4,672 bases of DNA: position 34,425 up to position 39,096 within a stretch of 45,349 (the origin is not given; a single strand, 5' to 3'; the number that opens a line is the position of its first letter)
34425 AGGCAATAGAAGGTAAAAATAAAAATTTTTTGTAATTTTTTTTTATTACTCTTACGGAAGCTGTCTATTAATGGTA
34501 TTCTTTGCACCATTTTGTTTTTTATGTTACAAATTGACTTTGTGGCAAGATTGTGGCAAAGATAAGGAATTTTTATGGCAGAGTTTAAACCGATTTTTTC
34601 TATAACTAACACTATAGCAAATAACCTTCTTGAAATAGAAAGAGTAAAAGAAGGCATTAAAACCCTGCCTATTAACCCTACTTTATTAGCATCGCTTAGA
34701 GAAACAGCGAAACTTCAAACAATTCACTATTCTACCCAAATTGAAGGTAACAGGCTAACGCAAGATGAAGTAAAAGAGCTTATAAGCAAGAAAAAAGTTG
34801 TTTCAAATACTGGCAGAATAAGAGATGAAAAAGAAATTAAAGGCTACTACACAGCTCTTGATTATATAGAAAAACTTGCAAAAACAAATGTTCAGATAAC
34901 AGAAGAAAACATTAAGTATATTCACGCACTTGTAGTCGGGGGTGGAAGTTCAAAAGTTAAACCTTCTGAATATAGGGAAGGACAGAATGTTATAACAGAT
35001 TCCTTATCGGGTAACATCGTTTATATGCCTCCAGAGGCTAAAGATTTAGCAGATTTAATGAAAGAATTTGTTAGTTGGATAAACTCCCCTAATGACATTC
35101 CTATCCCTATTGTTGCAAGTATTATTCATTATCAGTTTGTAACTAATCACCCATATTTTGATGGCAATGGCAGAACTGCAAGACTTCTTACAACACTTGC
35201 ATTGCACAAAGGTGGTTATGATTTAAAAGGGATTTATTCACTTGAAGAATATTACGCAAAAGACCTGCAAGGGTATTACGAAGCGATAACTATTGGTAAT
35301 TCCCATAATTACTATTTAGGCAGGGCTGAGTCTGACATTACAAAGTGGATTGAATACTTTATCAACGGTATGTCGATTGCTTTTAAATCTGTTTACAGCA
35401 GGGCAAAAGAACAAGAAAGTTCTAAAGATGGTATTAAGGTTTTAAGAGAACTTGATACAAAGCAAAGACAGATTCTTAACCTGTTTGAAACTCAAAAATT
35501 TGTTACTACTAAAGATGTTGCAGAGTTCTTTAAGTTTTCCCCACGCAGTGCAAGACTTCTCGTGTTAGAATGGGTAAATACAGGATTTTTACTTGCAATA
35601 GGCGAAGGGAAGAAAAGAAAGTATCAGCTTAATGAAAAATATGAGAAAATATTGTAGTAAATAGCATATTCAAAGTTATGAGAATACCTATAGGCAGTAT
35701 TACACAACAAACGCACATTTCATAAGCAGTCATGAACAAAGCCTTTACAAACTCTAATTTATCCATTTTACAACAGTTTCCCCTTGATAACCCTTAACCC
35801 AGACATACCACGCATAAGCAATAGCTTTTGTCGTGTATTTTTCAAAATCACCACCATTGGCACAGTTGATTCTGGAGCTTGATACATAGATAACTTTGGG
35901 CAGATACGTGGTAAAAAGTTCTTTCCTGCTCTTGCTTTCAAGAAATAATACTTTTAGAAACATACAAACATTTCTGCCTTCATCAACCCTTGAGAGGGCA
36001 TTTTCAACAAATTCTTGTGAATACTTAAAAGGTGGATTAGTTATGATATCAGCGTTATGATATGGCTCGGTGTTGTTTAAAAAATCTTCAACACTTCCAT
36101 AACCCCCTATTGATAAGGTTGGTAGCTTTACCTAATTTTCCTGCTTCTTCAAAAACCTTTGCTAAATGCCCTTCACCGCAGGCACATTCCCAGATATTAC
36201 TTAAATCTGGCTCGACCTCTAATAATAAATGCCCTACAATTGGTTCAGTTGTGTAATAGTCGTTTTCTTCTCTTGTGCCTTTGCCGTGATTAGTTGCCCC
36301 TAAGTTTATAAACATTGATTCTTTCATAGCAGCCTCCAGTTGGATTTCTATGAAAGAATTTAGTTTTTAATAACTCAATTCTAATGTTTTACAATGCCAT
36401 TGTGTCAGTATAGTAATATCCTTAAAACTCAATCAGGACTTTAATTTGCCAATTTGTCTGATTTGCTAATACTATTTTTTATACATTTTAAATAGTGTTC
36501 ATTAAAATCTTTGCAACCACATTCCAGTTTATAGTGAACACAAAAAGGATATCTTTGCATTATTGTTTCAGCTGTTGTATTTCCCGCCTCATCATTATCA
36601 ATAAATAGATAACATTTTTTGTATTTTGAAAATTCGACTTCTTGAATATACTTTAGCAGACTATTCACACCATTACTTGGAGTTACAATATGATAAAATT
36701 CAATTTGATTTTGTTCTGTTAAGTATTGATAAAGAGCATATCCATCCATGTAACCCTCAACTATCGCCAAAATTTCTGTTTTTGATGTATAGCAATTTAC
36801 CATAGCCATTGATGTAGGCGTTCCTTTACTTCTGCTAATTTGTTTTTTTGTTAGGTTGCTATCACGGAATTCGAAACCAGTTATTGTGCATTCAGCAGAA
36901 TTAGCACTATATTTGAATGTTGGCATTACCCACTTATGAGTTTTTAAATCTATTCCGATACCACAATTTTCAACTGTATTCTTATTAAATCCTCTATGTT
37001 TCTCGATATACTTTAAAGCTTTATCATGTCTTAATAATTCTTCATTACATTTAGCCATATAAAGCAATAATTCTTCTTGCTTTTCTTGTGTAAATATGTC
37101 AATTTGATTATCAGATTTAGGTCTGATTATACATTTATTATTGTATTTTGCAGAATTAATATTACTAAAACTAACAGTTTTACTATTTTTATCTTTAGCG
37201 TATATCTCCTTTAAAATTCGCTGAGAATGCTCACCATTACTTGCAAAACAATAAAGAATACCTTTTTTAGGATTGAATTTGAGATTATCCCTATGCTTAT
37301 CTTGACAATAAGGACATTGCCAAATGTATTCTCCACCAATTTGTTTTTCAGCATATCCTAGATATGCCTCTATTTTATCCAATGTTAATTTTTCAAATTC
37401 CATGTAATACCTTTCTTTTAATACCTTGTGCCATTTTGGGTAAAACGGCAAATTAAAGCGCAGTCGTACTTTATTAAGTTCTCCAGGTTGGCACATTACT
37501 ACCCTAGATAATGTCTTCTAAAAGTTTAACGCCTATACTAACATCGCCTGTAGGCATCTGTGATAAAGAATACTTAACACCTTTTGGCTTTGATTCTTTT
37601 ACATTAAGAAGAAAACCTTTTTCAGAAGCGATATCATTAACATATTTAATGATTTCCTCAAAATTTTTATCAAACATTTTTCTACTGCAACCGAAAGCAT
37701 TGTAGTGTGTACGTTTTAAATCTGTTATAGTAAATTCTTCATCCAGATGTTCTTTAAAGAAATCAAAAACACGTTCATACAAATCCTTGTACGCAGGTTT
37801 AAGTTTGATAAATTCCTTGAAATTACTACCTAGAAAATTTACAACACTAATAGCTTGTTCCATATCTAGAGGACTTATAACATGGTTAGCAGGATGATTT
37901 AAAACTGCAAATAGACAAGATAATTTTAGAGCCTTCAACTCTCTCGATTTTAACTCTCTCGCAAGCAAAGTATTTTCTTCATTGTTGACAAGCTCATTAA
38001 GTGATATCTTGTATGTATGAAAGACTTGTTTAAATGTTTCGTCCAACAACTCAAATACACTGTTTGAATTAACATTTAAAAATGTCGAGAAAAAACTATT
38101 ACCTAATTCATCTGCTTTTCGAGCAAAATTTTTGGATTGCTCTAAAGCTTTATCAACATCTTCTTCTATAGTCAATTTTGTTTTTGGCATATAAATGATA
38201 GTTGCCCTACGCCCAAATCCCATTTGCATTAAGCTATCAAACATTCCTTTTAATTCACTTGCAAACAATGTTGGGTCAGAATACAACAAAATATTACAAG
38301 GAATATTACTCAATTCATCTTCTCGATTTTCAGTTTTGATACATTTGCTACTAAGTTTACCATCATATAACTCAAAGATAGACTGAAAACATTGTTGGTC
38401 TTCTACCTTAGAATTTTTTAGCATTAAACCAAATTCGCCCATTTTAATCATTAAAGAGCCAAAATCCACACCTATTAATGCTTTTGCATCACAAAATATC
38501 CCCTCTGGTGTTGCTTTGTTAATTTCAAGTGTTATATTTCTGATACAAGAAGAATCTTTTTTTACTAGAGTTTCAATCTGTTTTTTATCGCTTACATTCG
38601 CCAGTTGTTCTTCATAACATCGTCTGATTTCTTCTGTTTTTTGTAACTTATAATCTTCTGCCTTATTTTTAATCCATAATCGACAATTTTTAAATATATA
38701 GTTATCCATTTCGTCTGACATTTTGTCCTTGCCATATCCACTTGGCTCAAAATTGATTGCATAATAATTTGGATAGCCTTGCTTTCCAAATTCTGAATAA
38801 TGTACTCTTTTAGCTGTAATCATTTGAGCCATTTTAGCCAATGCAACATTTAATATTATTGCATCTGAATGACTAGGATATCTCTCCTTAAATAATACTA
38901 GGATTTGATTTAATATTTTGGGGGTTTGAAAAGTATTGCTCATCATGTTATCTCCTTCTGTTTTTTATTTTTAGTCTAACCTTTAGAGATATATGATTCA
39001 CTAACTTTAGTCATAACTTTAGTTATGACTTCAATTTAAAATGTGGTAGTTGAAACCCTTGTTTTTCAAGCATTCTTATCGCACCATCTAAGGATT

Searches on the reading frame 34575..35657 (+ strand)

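Call 9: search_protein_families(library=pfam, proteins=[window:34575-35657:+], max_evalue=0.001)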
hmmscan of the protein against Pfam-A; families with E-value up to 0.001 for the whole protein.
window:34575-35657:+ (360 aa): 1 family
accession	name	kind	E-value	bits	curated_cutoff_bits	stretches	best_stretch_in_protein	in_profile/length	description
PF02661.23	Fic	-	7.1e-18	65.7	24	1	108-210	2-93/93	Fic/DOC family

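Call 70: search_protein_families(library=padloc, proteins=[window:34575-35654:+], max_evalue=0.001)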
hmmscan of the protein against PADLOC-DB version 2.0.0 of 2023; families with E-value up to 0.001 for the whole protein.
window:34575-35654:+ (360 aa): 7 families
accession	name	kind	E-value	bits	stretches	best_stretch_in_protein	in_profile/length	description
PDLC03963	SoFic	-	1.2e-54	184.1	1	21-359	36-357/361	-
PDLC04836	PDC-S04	-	4.7e-18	63.2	1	49-205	29-182/244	-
PDLC04837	PDC-S04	-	1e-15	55.7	1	39-208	19-181/234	-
PDLC04966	PDC-S24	-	5.6e-15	53.1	1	99-217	224-343/497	-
PDLC04840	PDC-S04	-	2e-14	51.9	1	48-206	14-170/227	-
PDLC04839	PDC-S04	-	1e-10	39.6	1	182-246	131-191/205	-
PDLC04838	PDC-S04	-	7.2e-05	20.7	1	153-218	106-170/209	-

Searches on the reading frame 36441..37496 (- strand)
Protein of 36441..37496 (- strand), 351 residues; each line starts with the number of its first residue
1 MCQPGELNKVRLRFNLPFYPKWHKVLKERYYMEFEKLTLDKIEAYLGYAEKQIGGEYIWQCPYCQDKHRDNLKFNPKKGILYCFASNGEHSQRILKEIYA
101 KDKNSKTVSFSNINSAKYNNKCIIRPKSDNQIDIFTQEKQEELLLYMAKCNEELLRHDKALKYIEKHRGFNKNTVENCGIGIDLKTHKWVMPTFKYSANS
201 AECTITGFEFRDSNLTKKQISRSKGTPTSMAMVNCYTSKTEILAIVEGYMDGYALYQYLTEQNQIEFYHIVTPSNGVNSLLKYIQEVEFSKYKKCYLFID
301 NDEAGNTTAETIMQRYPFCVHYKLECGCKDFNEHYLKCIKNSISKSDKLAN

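Call 9: search_protein_families(library=pfam, proteins=[window:36441-37496:-], max_evalue=0.001)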
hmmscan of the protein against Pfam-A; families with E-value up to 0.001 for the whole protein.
window:36441-37496:- (351 aa): 3 families
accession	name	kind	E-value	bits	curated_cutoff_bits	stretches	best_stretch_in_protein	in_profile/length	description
PF13662.12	Toprim_4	-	2.2e-08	34.6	25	1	243-316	3-74/85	Toprim domain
PF13155.12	Toprim_2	-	6.1e-08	33.4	22.1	1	245-333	2-86/88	Toprim-like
PF01751.28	Toprim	-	4.6e-07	30.3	23.1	1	243-314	2-78/96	Toprim domain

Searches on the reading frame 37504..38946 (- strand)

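Call 25: search_protein_families(library=pfam, proteins=[window:37504-38946:-], max_evalue=0.001)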
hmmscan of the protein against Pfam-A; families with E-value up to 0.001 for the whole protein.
window:37504-38946:- (480 aa): 1 family
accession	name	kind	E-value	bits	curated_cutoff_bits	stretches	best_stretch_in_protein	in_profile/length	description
PF13148.11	DUF3987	-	3.1e-06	27.1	27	1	28-376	4-358/364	Protein of unknown function (DUF3987)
